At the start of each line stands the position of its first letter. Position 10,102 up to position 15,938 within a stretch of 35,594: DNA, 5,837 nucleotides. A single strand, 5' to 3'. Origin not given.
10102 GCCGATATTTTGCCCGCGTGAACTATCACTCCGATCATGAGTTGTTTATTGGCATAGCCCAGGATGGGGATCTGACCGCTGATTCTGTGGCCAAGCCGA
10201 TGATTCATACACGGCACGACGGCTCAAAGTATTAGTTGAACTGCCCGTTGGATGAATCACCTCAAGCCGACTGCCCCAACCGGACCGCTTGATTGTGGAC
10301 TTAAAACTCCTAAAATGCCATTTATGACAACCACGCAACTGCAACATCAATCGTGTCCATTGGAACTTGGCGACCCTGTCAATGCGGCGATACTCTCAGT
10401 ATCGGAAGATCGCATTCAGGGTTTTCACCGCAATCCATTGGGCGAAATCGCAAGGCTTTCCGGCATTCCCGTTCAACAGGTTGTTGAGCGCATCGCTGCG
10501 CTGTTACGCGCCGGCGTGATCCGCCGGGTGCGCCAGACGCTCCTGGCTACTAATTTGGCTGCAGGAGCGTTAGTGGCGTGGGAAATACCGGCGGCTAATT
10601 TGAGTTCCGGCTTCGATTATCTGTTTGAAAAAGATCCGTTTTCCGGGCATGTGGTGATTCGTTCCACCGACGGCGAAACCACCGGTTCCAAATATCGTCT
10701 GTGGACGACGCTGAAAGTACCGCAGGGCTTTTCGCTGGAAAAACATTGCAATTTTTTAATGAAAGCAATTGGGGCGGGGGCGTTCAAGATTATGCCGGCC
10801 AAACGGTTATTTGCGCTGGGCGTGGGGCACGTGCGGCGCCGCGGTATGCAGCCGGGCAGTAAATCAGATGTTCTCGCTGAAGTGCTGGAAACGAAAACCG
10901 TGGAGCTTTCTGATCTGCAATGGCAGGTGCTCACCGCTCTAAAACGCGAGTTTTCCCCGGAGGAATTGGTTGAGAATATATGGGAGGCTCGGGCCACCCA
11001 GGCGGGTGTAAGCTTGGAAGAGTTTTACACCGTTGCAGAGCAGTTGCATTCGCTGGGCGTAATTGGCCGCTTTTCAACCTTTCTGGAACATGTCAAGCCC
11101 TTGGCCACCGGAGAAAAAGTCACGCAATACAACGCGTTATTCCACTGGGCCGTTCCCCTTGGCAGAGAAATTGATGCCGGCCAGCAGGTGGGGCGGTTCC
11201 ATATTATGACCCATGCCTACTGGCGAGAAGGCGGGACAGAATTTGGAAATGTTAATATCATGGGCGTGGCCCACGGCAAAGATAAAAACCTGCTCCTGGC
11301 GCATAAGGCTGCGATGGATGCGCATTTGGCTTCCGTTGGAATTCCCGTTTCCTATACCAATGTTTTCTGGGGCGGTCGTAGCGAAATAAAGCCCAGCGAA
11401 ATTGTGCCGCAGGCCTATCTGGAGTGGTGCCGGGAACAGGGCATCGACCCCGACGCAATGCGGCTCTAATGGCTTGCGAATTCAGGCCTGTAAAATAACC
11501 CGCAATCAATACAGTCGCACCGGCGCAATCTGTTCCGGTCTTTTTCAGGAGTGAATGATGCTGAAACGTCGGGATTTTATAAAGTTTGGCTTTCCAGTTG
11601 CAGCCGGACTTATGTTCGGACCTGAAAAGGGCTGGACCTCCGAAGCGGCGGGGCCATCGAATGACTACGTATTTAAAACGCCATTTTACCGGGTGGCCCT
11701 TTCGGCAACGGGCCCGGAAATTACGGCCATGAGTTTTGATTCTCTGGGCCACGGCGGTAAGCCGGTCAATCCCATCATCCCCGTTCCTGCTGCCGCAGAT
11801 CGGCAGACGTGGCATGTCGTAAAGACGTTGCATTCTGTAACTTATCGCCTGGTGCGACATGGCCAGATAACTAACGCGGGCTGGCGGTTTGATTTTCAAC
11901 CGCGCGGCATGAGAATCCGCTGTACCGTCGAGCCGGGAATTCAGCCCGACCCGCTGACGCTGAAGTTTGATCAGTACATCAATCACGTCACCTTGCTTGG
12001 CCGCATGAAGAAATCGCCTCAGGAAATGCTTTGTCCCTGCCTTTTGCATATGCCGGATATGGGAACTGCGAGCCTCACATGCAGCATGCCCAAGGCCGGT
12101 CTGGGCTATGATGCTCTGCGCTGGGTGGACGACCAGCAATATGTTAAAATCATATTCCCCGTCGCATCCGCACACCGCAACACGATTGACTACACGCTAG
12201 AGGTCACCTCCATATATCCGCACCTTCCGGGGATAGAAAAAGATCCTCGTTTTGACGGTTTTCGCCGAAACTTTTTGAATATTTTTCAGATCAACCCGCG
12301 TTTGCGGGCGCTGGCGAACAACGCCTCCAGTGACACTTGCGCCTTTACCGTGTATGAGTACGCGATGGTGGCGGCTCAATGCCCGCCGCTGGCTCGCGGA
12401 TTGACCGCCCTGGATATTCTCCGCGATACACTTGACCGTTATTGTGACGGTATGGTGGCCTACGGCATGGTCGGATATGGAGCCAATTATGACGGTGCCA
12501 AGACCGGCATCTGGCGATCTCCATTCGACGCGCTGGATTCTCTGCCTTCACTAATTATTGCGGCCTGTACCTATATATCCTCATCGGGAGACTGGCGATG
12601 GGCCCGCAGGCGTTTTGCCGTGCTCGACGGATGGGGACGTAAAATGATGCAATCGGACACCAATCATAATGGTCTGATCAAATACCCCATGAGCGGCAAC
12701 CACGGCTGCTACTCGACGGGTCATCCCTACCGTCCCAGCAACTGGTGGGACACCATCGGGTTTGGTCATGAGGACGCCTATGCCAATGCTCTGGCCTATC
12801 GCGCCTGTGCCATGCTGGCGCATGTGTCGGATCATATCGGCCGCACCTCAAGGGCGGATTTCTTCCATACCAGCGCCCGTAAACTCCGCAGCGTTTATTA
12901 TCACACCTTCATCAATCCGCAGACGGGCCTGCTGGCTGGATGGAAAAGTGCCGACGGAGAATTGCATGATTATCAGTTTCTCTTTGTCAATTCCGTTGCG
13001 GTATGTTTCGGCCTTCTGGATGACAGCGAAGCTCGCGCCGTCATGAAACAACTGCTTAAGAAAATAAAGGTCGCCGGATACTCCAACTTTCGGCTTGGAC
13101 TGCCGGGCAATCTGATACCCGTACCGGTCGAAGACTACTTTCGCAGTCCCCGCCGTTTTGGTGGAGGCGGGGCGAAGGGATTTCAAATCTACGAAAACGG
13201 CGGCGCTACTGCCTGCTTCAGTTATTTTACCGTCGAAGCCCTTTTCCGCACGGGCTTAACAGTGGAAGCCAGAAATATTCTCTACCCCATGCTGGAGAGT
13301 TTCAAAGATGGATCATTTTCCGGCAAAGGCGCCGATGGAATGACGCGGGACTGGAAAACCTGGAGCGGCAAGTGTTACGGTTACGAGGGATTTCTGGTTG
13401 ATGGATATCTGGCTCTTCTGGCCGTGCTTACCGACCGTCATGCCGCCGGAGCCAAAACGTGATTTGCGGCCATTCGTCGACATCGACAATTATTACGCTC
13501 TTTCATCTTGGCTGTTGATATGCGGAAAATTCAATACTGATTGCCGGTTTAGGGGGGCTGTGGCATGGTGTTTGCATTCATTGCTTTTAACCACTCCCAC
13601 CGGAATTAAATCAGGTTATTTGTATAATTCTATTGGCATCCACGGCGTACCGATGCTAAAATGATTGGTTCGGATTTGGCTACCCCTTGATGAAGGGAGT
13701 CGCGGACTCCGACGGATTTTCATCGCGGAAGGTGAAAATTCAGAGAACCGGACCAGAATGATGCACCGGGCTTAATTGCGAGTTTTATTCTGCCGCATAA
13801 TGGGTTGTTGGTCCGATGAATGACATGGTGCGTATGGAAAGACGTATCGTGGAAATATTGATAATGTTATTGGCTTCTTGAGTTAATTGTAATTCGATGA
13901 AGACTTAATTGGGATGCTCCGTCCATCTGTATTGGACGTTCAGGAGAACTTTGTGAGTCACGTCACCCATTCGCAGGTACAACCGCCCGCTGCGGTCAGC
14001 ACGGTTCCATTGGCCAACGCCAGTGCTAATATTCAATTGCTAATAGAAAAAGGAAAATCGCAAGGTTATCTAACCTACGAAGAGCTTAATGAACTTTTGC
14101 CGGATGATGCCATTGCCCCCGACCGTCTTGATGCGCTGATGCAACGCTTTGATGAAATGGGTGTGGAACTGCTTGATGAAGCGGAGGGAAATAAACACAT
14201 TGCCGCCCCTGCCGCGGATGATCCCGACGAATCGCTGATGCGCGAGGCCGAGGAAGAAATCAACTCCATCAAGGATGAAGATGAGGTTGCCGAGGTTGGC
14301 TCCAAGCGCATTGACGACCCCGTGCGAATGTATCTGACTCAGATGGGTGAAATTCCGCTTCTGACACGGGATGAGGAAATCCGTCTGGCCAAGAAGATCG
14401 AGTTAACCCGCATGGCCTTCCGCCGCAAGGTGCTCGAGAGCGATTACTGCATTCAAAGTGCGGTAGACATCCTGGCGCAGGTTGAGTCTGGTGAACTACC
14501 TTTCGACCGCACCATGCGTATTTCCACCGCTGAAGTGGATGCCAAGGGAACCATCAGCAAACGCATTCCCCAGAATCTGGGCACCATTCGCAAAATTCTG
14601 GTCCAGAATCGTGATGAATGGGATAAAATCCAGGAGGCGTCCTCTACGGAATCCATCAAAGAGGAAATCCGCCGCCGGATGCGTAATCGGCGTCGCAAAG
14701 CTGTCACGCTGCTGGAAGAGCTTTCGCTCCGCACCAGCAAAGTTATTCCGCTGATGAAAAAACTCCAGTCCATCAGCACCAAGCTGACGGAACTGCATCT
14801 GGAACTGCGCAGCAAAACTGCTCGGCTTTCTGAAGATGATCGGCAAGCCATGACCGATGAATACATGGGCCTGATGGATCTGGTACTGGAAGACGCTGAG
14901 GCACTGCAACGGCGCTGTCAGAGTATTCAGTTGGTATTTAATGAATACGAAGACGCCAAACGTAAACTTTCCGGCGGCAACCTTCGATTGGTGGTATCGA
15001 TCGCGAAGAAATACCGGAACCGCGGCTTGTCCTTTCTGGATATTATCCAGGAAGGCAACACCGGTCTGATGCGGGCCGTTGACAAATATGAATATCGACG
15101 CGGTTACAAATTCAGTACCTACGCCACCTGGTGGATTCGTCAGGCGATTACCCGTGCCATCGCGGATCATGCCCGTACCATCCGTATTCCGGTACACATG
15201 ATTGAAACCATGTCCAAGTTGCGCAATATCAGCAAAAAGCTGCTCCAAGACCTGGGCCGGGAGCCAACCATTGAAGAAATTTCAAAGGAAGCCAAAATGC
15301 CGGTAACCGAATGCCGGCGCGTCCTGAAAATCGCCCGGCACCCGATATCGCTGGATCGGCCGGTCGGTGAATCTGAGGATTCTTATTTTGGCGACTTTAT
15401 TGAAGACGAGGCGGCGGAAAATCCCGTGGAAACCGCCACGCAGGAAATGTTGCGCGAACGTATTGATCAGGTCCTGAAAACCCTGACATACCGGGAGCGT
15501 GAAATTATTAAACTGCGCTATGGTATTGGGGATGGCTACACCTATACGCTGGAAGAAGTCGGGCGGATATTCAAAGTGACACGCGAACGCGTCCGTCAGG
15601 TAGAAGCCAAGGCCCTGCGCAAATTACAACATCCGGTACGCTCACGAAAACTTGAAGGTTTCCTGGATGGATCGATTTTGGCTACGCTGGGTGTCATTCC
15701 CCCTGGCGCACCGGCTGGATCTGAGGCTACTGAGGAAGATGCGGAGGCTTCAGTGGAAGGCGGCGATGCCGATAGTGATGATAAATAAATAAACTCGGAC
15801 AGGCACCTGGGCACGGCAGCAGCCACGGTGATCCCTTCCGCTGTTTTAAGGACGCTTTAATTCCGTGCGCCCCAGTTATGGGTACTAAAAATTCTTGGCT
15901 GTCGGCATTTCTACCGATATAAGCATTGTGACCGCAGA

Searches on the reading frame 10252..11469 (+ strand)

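Call 25: search_protein_families(library=pfam, proteins=[window:10252-11469:+], max_evalue=0.001)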
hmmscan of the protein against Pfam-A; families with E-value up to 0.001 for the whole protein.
window:10252-11469:+ (405 aa): 2 families
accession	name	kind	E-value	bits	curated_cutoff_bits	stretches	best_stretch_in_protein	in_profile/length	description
PF17805.7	AsnC_trans_reg2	-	1.6e-11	44.6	27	1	104-187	6-85/86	AsnC-like ligand binding domain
PF22451.2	NirdL-like_HTH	-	0.0003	20.8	27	0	62-91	18-47/47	Siroheme decarboxylase NirDL-like HTH domain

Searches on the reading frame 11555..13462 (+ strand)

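Call 25: search_protein_families(library=pfam, proteins=[window:11555-13462:+], max_evalue=0.001)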
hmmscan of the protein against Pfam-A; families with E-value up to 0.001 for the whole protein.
window:11555-13462:+ (635 aa): 2 families
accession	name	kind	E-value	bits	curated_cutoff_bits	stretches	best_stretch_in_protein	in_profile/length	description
PF17389.8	Bac_rhamnosid6H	-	1.7e-05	24.7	24.5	1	333-509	103-259/339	Bacterial alpha-L-rhamnosidase 6 hairpin glycosidase domain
PF22422.2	MGH1-like_GH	-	0.00037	20.6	27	1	391-503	158-267/356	Mannosylglycerate hydrolase MGH1-like glycoside hydrolase domain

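Call 38: search_protein_families(library=ncbifam, proteins=[window:11555-13462:+], max_evalue=0.1)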
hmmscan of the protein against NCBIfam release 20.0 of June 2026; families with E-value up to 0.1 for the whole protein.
window:11555-13462:+ (635 aa): 1 family
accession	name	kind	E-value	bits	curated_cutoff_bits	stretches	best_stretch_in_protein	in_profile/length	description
NF047898.1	GluglyHdase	equivalog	0.039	12.7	550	1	392-523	233-362/442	glucosylglycerate hydrolase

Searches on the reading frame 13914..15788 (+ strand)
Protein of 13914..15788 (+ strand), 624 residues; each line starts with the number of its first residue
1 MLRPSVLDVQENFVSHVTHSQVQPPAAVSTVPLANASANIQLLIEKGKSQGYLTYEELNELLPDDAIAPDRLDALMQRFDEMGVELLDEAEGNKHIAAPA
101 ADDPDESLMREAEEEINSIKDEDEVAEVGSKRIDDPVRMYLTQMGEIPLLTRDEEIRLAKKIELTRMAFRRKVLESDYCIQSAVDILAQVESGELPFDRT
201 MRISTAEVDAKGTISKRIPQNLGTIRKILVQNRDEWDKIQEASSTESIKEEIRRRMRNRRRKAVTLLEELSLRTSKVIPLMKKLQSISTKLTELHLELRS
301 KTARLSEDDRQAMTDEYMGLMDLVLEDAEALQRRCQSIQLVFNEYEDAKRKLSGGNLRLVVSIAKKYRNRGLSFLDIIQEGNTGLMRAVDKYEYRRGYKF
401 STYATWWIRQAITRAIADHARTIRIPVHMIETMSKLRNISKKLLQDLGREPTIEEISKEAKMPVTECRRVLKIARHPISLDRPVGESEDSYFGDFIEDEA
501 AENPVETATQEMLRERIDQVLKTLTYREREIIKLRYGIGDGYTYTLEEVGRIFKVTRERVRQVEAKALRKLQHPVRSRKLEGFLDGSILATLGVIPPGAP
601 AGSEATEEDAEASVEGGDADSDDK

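Call 25: search_protein_families(library=pfam, proteins=[window:13914-15788:+], max_evalue=0.001)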
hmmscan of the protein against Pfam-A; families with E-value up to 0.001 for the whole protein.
window:13914-15788:+ (624 aa): 5 families
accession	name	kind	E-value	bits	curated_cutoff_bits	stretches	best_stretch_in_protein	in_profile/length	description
PF04539.22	Sigma70_r3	-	1.8e-23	82.9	25.3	1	431-506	1-76/78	Sigma-70 region 3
PF04542.20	Sigma70_r2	-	3.9e-20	71.9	24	1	356-422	5-71/71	Sigma-70 region 2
PF03979.19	Sigma70_r1_1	-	4e-19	68.8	22.5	1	37-112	4-78/81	Sigma-70 factor, region 1.1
PF04545.22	Sigma70_r4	-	5.1e-17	61.6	24.1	1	520-573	1-50/50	Sigma-70, region 4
PF00140.25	Sigma70_r1_2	-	3.3e-13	49.8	22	1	135-163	1-29/34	Sigma-70 factor, region 1.2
